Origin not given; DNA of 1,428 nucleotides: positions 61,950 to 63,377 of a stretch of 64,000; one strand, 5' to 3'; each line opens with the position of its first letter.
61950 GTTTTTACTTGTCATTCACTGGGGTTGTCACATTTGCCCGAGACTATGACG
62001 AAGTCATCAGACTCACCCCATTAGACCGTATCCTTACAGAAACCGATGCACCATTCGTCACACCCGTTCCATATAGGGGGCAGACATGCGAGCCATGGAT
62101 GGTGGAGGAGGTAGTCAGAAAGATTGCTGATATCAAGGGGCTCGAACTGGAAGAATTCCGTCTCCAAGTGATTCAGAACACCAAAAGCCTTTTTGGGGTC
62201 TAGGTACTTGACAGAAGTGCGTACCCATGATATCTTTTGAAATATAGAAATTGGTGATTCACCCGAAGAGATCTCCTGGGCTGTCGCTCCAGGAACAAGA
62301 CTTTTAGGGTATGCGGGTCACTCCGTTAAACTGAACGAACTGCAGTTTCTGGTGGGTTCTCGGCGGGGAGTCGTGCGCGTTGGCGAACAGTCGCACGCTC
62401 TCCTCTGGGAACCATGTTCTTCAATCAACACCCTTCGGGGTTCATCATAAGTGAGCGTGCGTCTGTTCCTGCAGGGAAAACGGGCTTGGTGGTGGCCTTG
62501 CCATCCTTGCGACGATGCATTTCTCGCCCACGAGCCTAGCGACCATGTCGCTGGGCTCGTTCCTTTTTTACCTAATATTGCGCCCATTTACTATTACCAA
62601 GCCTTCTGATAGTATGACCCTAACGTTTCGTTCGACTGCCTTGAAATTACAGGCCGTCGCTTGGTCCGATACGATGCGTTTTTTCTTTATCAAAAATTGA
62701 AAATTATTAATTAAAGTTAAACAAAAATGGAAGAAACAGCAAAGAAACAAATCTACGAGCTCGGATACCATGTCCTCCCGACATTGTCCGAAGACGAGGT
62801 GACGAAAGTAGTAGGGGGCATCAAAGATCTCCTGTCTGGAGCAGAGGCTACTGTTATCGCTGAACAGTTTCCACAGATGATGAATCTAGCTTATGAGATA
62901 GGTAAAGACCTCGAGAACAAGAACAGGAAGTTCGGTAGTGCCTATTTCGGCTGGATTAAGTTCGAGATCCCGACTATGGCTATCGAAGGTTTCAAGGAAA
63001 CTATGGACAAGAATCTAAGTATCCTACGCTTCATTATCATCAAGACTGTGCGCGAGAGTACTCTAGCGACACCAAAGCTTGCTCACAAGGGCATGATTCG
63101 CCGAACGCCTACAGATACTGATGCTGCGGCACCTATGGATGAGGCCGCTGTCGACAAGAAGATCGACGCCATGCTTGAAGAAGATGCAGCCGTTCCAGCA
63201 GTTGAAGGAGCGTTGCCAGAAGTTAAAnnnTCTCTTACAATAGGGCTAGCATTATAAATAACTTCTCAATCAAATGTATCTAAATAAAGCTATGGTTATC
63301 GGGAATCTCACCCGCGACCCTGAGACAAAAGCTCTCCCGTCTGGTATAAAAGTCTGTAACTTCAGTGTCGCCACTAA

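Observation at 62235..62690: ~450-nt GC-rich ORF-free structured region upstream of rpsF: candidate unidentified ncRNA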

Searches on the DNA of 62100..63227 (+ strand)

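Call 4: search_rna_families(source=window, start=62100, end=62800, threshold=evalue, max_evalue=10, show_alignments=5)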
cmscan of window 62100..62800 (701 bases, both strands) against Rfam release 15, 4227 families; matches with E-value up to 10: 3.
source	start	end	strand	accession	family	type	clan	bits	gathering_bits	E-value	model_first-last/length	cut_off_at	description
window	62677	62792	-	RF00410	SNORA2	Gene; snRNA; snoRNA; HACA-box;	CL00021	15.3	70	7.6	1-137/137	no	Small nucleolar RNA SNORA2/SNORA34 family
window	62356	62429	-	RF02466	Ms_AS-8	Gene; sRNA;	-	13.4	48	8.3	1-74/74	no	Actinobacteria sRNA Ms_AS-8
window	62591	62738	+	RF02709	TeloSII_ncR43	Gene; sRNA;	-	10.6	298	5.5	1-277/277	no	TeloSII non coding RNA 43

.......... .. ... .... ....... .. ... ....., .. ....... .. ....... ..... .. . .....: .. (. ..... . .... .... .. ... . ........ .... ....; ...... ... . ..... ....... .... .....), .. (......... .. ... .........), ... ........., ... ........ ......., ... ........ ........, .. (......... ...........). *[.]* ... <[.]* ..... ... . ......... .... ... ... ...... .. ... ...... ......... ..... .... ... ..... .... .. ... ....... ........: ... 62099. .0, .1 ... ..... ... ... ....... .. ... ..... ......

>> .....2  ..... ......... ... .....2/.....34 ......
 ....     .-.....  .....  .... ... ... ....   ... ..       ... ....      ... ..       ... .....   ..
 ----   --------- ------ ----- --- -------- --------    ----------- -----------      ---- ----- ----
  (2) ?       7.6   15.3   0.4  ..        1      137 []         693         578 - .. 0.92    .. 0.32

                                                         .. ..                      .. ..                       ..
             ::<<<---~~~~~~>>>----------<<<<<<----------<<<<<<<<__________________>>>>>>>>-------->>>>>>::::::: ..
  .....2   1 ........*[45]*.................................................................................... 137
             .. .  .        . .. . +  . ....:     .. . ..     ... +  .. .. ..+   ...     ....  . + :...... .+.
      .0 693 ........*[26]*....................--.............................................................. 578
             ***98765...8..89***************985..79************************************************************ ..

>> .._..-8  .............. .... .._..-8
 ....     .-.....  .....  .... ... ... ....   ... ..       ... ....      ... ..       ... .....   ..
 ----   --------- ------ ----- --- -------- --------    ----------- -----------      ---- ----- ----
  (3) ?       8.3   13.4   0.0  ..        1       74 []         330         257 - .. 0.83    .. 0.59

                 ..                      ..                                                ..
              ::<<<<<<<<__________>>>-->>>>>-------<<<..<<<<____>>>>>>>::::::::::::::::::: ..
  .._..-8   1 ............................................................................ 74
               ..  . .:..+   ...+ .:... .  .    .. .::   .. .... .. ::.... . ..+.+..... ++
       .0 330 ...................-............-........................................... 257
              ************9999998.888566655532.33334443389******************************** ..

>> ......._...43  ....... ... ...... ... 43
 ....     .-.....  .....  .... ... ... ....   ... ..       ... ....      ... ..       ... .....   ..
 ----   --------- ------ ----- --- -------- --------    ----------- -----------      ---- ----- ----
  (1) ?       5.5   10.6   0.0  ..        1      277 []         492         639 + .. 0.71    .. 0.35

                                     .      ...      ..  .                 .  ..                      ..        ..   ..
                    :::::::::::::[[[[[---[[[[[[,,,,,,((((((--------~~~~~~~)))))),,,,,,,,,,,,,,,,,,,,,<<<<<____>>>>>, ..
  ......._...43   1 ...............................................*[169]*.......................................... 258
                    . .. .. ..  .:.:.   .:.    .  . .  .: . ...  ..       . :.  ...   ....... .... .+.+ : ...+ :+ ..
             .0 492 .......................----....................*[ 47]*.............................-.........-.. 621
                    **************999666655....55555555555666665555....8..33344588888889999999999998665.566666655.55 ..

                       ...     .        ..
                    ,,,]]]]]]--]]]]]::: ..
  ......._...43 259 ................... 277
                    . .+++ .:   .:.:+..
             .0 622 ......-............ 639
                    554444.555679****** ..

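Call 17: search_rna_families(sources=[L001, L002, L003, L004, L005, L049, L050, L062, L065, L074, L077, L060, L035, L008, L013, L048], threshold=gathering)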
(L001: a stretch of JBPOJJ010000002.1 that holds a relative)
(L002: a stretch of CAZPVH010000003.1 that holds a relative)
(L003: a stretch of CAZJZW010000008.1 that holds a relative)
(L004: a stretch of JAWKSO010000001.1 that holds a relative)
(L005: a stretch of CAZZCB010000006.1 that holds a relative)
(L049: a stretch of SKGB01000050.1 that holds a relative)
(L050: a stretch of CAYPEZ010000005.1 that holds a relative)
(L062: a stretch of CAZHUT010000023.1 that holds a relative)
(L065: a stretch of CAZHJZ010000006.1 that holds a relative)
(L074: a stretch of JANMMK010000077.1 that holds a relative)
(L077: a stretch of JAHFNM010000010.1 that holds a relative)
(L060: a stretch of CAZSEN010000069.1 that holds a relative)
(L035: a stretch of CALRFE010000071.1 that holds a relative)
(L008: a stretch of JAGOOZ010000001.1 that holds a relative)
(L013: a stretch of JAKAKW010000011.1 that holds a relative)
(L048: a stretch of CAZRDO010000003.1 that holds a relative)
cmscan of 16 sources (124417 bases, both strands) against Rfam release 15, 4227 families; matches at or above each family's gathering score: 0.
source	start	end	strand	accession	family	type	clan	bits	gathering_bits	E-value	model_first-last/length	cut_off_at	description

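Call 40: search_rna_families(sources=[L168, L166, L172, L086, L174, L002, L004, L005], threshold=evalue, max_evalue=10)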
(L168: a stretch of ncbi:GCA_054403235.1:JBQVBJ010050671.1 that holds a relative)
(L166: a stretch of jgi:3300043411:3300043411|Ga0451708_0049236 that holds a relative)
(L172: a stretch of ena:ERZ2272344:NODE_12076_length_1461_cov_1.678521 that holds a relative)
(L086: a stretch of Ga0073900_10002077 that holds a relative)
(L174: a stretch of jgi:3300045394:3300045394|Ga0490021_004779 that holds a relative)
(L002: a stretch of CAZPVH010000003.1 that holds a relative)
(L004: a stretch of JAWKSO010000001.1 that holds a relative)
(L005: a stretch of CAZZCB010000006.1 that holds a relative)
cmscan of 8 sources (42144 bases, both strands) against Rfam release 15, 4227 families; matches with E-value up to 10: 22.
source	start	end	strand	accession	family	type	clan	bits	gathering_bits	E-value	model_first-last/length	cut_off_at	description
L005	5229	5305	+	RF00121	MicC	Gene; sRNA;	-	32.8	90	0.39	1-123/123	no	MicC RNA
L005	6676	6757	+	RF04312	trpB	Cis-reg;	-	31.7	59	1.2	1-107/107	no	trpB ncRNA motif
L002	2915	2986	-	RF02307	TtnuCD33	Gene; snRNA; snoRNA; CD-box;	-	29.6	80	2.6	1-74/74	no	Tetrahymena snoRNA TtnuCD33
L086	1750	1846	+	RF00780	MIR477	Gene; miRNA;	-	29.1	65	0.025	1-99/99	no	MIR477 microRNA precursor family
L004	5206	5284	+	RF00506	Thr_leader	Cis-reg; leader;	-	27.8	55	0.29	1-118/118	no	Threonine operon leader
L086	1676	1743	+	RF02495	ohsC_RNA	Gene; antitoxin;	-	27.2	50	4.3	1-77/77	no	Oppression of Hydrophobic ORF by sRNA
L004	5251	5326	-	RF01393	isrJ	Gene; sRNA;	-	26.6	37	0.63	1-75/75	no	isrJ Hfq binding RNA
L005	5214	5306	+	RF00558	L20_leader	Cis-reg; leader;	-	25.7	58.7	0.56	1-127/127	no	Ribosomal protein L20 leader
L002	5509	5605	-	RF04180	BTnc231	Gene; sRNA;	-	25.3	80.4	0.35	1-154/154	no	Bacteroides sRNA BTnc231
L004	6695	6759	+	RF03846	mir-4861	Gene; miRNA;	-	25.1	100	0.52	1-94/94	no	mir-4861 microRNA precursor family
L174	4210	4273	+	RF01166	sn3071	Gene; snRNA; snoRNA; CD-box;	-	24.3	40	0.76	1-77/77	no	Small nucleolar RNA sn3071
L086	3233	3331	+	RF02902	AaHKsRNA22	Gene; sRNA;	-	24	39.8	2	1-101/101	no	Aggregatibacter sRNA 22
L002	3525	3627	+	RF01772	rnk_pseudo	Cis-reg; leader;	-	23.1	55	9.7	1-108/108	no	Pseudomonas rnk leader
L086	3252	3350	-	RF02901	AaHKsRNA41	Gene; sRNA;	-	22.6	97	0.36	1-187/187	no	Aggregatibacter sRNA 41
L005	6668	6752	-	RF00506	Thr_leader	Cis-reg; leader;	-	21.9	55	7.3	1-118/118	no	Threonine operon leader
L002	5510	5539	+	RF04180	BTnc231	Gene; sRNA;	-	21.8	80.4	2.7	124-153/154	no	Bacteroides sRNA BTnc231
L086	1682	1742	+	RF00506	Thr_leader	Cis-reg; leader;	-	21.5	55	8.8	1-118/118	no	Threonine operon leader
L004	5246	5328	-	RF00506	Thr_leader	Cis-reg; leader;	-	21.4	55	9.5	1-118/118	no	Threonine operon leader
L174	1816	1889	-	RF02946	cow-rumen-1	Gene; sRNA;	-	21.3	53.4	1.5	1-61/61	no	cow-rumen-1 RNA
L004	5251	5327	-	RF02503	Atu_C9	Gene; sRNA;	-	19.1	40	0.5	115-192/192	no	Rhizobiales sRNA Atu_C9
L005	8278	8409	-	RF02191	TCL6_1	Gene; lncRNA;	-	19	60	7.3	1-113/113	no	T-cell leukemia/lymphoma 6 conserved region 1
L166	655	718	+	RF01149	sR10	Gene; snRNA; snoRNA; CD-box;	-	16.5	45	7.1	1-54/54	no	Small nucleolar RNA sR10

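Call 77: build_rna_model(alignment_id=A7)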
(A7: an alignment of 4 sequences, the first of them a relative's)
Model R1 built from alignment A7 (4 sequences, 75 columns); structure: RNAalifold consensus.
model positions 75; base pairs 18; branch points 0; effective number of sequences 1.57; information 0.753 bits per position. Calibrated on 0.2 Mb of random sequence (short: E-values are rough).
structure used (alignment columns):
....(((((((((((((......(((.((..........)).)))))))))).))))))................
